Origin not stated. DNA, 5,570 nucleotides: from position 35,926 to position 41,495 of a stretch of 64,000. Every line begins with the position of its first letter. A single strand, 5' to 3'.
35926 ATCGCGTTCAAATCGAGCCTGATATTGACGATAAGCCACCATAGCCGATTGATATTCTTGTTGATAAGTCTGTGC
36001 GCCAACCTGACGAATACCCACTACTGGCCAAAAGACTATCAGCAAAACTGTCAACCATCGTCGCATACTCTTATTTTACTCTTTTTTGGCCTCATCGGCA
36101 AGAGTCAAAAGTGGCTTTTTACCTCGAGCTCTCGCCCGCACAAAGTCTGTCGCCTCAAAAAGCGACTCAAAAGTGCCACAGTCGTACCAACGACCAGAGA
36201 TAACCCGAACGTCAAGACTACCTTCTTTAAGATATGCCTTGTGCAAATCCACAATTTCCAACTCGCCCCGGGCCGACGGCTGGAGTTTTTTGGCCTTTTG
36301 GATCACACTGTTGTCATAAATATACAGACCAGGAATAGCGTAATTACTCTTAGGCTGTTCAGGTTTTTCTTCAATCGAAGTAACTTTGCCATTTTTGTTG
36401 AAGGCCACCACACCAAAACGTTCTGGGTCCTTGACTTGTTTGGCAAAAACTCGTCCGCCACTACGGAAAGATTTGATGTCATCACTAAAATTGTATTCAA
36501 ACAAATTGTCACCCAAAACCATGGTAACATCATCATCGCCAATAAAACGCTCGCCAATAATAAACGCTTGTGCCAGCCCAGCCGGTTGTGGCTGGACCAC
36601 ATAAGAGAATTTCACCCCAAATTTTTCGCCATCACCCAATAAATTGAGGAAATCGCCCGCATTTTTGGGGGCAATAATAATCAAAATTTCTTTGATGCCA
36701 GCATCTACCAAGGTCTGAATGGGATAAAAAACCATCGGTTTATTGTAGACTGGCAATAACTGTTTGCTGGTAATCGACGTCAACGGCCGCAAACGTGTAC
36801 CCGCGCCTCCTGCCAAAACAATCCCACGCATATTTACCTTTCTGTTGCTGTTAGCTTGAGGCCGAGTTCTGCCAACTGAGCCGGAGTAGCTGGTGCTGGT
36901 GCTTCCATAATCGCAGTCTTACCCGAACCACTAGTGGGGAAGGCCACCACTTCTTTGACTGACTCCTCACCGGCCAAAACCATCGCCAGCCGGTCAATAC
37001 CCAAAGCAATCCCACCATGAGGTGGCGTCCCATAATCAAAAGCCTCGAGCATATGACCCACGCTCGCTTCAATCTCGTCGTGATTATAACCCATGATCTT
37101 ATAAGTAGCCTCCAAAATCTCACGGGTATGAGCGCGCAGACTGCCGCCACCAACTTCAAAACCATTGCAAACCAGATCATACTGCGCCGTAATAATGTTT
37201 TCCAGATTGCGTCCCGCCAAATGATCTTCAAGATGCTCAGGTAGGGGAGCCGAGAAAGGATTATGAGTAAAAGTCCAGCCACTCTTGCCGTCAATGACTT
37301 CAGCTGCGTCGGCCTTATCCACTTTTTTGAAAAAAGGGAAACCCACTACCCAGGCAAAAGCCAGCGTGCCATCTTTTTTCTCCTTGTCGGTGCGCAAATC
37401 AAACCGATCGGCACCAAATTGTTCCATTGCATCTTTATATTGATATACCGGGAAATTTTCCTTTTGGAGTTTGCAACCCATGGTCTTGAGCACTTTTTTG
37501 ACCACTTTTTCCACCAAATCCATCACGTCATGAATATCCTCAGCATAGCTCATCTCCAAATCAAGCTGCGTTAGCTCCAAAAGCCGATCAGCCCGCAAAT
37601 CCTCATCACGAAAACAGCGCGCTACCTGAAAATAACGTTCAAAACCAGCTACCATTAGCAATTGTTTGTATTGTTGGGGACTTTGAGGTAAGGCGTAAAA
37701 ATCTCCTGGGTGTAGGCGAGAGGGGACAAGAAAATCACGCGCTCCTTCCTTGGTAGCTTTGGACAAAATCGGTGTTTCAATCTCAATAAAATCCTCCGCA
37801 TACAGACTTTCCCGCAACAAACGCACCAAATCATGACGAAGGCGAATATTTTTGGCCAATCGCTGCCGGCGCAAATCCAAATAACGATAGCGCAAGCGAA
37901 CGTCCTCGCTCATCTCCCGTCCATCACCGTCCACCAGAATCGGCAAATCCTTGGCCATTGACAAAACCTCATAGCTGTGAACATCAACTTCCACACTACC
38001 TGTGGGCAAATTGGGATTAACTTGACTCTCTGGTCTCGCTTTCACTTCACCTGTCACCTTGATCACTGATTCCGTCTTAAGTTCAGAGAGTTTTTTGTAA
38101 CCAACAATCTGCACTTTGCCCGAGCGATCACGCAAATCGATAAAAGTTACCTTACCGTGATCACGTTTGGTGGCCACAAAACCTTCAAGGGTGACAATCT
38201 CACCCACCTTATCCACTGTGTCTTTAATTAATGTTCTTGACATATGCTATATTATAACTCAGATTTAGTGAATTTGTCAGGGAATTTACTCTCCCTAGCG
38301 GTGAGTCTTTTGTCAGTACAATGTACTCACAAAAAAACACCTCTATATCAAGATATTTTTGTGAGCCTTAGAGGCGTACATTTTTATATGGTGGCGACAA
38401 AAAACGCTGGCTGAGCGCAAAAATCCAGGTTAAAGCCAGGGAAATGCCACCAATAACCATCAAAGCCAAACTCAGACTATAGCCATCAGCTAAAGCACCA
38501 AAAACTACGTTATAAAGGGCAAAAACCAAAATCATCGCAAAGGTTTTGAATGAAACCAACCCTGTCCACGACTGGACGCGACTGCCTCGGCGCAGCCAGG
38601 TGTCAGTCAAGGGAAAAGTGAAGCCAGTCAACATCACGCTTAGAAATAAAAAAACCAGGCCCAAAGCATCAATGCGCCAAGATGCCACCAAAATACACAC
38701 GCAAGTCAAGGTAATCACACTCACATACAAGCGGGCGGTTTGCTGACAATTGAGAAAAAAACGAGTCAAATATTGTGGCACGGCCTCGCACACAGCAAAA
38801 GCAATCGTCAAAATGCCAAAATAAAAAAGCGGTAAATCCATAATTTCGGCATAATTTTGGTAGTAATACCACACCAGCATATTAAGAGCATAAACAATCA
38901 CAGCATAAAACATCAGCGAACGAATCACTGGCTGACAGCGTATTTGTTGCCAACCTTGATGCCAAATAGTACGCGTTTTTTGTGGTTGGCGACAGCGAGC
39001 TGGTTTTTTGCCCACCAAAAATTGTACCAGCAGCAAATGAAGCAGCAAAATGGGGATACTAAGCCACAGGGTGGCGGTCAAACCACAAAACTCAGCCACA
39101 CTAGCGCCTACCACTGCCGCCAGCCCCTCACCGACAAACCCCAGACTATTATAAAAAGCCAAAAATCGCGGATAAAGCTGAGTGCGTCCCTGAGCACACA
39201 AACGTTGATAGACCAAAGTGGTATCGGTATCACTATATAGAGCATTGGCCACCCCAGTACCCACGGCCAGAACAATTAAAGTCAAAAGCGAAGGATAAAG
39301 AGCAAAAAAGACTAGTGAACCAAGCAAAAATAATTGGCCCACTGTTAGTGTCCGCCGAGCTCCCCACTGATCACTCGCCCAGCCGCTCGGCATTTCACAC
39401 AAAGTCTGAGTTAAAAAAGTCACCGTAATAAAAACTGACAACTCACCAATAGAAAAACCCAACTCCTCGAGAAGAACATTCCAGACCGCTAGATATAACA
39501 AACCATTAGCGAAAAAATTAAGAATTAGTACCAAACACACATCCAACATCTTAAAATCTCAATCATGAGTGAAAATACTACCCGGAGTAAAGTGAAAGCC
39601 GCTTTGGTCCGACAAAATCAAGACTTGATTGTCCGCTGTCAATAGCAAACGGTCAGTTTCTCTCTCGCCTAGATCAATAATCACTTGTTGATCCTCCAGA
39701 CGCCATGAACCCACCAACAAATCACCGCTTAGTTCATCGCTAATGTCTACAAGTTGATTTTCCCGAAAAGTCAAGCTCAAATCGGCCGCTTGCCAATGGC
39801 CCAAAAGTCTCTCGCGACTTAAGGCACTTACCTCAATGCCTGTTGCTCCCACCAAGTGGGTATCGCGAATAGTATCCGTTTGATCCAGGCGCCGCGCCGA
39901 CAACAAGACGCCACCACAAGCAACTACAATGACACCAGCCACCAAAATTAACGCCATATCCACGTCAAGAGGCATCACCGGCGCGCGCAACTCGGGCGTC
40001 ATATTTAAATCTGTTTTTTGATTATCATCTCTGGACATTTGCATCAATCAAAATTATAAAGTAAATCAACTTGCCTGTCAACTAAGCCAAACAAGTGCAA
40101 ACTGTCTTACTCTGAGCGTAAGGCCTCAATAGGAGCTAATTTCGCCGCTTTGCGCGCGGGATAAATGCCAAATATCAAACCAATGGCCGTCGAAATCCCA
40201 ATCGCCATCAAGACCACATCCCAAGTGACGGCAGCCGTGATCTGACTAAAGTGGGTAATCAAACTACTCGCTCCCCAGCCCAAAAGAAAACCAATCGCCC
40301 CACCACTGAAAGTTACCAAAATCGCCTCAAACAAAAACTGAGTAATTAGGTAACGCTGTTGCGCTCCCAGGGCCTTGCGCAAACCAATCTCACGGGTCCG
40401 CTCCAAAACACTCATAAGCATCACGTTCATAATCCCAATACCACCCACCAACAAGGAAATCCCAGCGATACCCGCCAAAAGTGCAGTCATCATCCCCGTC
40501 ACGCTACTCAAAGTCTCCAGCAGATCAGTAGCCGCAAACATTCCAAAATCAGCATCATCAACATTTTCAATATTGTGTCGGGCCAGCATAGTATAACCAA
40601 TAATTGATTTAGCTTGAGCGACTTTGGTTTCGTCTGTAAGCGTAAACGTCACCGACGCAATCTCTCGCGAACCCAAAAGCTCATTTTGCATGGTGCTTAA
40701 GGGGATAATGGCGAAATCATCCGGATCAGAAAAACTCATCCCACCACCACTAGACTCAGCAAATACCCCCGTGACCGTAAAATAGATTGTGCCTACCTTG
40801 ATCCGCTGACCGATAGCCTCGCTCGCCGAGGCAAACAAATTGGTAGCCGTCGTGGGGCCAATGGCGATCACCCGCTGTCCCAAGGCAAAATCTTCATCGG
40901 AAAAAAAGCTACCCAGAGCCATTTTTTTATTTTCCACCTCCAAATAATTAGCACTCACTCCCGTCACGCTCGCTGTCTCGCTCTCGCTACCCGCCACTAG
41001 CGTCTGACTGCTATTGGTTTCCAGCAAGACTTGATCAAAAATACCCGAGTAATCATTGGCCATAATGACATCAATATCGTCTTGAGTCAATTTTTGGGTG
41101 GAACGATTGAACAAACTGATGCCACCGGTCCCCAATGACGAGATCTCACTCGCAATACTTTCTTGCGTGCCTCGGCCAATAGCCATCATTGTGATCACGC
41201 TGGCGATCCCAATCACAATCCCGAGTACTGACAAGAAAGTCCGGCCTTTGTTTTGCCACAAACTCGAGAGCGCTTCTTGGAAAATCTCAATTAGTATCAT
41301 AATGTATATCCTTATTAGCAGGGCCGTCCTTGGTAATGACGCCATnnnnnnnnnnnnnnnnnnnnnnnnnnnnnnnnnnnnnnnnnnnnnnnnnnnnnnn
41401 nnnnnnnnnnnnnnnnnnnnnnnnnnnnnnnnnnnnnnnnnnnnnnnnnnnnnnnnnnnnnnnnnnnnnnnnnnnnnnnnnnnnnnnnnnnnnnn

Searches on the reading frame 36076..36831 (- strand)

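Call 43: search_protein_families(library=pfam, proteins=[window:36076-36831:-], max_evalue=0.00001)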
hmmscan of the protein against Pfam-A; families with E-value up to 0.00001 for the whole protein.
window:36076-36831:- (251 aa): 2 families
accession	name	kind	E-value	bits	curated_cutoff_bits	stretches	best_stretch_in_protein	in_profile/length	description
PF00483.29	NTP_transferase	-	3.6e-64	217.1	21.2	1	3-232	2-243/245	Nucleotidyl transferase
PF12804.13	NTP_transf_3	-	2.5e-08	34.7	27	1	3-108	1-95/160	MobA-like NTP transferase domain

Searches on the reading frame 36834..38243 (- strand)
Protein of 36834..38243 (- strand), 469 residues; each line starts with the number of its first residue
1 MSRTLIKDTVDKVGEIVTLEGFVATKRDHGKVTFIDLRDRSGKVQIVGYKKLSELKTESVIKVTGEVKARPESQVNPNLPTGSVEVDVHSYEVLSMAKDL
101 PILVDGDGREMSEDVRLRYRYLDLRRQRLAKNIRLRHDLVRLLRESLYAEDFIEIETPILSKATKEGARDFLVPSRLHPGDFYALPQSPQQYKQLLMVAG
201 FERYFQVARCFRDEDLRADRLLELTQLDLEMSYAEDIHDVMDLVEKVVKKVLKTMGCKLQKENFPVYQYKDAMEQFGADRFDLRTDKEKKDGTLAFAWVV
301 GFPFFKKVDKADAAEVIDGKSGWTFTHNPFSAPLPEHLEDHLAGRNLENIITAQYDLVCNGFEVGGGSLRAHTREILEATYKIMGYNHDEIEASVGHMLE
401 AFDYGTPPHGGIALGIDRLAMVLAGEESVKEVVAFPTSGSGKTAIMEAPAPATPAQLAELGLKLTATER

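Call 43: search_protein_families(library=pfam, proteins=[window:36834-38243:-], max_evalue=0.00001)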
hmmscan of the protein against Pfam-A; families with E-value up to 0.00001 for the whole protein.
window:36834-38243:- (469 aa): 2 families
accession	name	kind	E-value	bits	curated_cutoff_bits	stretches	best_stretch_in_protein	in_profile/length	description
PF00152.25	tRNA-synt_2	-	5e-106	354.7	25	1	112-437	1-306/308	tRNA synthetases class II (D, K and N)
PF01336.31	tRNA_anti-codon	-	2.1e-14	53.6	27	1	17-94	1-75/75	OB-fold nucleic acid binding domain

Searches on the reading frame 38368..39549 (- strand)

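Call 44: search_protein_families(library=pfam, proteins=[window:38368-39549:-], max_evalue=0.00001)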
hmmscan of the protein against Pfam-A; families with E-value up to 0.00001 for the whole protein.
window:38368-39549:- (393 aa): 1 family
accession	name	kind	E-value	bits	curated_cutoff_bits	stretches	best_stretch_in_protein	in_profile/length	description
PF07690.21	MFS_1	-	1.9e-20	73.5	33.4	1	4-319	1-319/347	Major Facilitator Superfamily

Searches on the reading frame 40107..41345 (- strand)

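Call 15: search_protein_families(library=pfam, proteins=[window:40107-41345:-])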
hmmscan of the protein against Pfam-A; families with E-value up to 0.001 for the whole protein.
window:40107-41345:- (412 aa): 2 families
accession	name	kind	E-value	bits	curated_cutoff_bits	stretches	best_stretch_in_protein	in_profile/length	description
PF12704.14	MacB_PCD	-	2.1e-39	136.4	27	1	36-247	1-202/207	MacB-like periplasmic core domain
PF02687.27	FtsX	-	6.6e-22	78.3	25.5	1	293-404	3-119/120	FtsX-like permease C-terminal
